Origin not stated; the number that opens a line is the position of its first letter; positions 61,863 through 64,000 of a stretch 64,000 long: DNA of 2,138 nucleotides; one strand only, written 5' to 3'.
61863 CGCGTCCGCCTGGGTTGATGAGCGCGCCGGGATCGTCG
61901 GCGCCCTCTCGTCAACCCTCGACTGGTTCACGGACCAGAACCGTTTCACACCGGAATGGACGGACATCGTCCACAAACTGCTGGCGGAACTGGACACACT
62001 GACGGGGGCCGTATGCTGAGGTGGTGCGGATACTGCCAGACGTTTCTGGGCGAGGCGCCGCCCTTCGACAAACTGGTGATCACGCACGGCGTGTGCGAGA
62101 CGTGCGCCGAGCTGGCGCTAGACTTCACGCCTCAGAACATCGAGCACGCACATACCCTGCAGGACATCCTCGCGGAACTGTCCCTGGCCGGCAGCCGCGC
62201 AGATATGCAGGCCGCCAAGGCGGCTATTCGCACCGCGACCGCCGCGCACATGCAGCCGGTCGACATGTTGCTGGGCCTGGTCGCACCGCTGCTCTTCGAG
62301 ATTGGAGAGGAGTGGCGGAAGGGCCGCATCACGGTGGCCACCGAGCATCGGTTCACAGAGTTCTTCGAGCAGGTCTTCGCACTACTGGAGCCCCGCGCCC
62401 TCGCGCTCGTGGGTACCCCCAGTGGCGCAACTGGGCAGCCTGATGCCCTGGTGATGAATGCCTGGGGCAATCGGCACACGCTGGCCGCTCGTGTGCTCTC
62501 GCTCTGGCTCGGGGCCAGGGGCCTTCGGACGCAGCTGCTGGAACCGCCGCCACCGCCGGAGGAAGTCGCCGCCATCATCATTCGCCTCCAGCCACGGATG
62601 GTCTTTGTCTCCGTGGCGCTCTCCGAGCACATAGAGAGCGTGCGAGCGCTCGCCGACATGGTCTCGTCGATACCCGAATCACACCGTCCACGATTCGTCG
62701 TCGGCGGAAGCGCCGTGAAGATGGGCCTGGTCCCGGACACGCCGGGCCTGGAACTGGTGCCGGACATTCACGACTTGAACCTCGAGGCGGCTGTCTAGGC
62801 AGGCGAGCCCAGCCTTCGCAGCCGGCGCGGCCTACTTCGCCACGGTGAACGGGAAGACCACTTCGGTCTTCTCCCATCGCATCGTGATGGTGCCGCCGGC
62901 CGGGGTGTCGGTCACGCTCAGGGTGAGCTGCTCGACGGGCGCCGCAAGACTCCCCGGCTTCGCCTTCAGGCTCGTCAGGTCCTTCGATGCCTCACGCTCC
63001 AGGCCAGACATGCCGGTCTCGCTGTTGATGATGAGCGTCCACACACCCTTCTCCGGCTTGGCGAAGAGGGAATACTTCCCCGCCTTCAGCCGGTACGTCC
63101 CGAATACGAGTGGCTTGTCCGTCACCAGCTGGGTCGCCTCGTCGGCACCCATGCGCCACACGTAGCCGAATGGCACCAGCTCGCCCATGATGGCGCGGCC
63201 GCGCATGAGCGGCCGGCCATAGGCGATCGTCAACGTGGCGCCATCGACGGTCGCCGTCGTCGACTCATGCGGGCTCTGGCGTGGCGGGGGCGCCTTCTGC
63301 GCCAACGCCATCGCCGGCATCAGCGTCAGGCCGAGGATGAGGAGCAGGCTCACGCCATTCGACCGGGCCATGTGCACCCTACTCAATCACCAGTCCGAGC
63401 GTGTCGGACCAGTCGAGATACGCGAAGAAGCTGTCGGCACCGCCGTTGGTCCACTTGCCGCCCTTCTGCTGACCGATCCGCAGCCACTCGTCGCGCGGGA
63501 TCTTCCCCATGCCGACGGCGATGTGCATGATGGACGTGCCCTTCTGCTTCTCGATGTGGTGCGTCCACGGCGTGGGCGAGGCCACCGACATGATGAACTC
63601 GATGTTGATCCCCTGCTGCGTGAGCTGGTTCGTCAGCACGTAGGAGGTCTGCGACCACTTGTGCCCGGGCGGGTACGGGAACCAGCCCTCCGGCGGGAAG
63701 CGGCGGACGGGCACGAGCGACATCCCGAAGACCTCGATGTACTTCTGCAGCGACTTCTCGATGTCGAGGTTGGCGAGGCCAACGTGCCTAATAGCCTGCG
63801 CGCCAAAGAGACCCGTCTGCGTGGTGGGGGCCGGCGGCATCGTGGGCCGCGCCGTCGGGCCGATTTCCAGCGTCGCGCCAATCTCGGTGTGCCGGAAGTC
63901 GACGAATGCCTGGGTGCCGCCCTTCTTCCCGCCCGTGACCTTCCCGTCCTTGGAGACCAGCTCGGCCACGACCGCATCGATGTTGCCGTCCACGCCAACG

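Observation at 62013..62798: CarH-type B12 photoreceptor module with a Zn-ribbon in place of the DNA-binding domain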

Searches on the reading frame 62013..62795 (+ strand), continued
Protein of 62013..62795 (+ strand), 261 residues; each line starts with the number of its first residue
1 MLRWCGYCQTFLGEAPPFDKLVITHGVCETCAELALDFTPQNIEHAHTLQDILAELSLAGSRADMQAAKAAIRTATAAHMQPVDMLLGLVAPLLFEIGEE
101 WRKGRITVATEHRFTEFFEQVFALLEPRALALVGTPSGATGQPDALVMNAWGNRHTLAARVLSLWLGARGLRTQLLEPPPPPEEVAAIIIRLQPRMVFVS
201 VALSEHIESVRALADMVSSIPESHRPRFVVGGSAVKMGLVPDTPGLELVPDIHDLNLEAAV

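Call 71: search_protein_families(library=pfam, proteins=[L049:6761-7390:-, L049:7594-8463:-, L049:5360-5998:-, L073:1845-2396:-, L073:144-884:-, L074:1746-2327:-, L068:6689-7468:-, L059:6773-7654:-, L062:2319-2732:-, L062:259-957:+], max_evalue=0.01)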
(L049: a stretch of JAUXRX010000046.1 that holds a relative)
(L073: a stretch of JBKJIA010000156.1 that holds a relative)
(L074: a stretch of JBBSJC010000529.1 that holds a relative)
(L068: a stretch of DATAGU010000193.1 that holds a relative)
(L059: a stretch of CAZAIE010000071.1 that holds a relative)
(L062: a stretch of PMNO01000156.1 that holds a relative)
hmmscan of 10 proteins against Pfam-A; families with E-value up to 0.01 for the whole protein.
L049:6761-7390:- (210 aa): 0 families

L049:7594-8463:- (290 aa): 1 family
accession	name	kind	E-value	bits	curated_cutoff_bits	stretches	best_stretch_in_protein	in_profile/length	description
PF01551.29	Peptidase_M23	-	3.9e-22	78.7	28.7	1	168-260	4-88/96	Peptidase family M23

L049:5360-5998:- (213 aa): 0 families

L073:1845-2396:- (184 aa): 0 families

L073:144-884:- (247 aa): 1 family
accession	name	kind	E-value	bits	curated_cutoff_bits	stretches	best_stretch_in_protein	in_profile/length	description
PF13442.11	Cytochrome_CBB3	-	0.0056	17.4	27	0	173-206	11-46/68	Cytochrome C oxidase, cbb3-type, subunit III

L074:1746-2327:- (194 aa): 2 families
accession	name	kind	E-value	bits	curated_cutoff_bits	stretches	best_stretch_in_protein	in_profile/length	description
PF00072.30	Response_reg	-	3e-18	66.4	30.2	1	77-188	1-110/111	Response regulator receiver domain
PF02518.31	HATPase_c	-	5.1e-07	30.6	26.4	1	12-51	70-109/111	Histidine kinase-, DNA gyrase B-, and HSP90-like ATPase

L068:6689-7468:- (260 aa): 0 families

L059:6773-7654:- (294 aa): 1 family
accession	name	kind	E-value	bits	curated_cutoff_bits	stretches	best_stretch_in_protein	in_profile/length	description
PF00072.30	Response_reg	-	4.6e-44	149.6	30.2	2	179-288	1-109/111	Response regulator receiver domain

L062:2319-2732:- (138 aa): 0 families

L062:259-957:+ (233 aa): 0 families

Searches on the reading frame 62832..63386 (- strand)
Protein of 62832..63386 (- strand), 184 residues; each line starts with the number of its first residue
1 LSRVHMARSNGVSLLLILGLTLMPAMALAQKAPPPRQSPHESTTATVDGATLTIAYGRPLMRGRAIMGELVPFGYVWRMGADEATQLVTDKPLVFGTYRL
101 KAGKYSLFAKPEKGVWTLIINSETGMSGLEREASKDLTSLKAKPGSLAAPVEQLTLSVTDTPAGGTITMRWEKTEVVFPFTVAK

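Call 3: search_protein_families(library=pfam, proteins=[window:62832-63386:-], max_evalue=1)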
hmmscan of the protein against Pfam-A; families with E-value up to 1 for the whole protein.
window:62832-63386:- (184 aa): 1 family
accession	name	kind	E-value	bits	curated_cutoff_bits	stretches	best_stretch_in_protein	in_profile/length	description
PF11138.13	DUF2911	-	4e-41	140.7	27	1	38-180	1-145/145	Protein of unknown function (DUF2911)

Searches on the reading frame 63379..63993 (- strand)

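Call 3: search_protein_families(library=pfam, proteins=[window:63379-63993:-], max_evalue=1)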
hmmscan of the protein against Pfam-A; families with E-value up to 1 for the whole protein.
window:63379-63993:- (204 aa): 2 families
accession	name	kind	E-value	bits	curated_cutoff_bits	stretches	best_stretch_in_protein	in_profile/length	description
PF13669.12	Glyoxalase_4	-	3.6e-05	24.4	27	1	69-165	1-79/109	Glyoxalase/Bleomycin resistance protein/Dioxygenase superfamily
PF00903.31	Glyoxalase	-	0.04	14.8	20.6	1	68-98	2-32/121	Glyoxalase/Bleomycin resistance protein/Dioxygenase superfamily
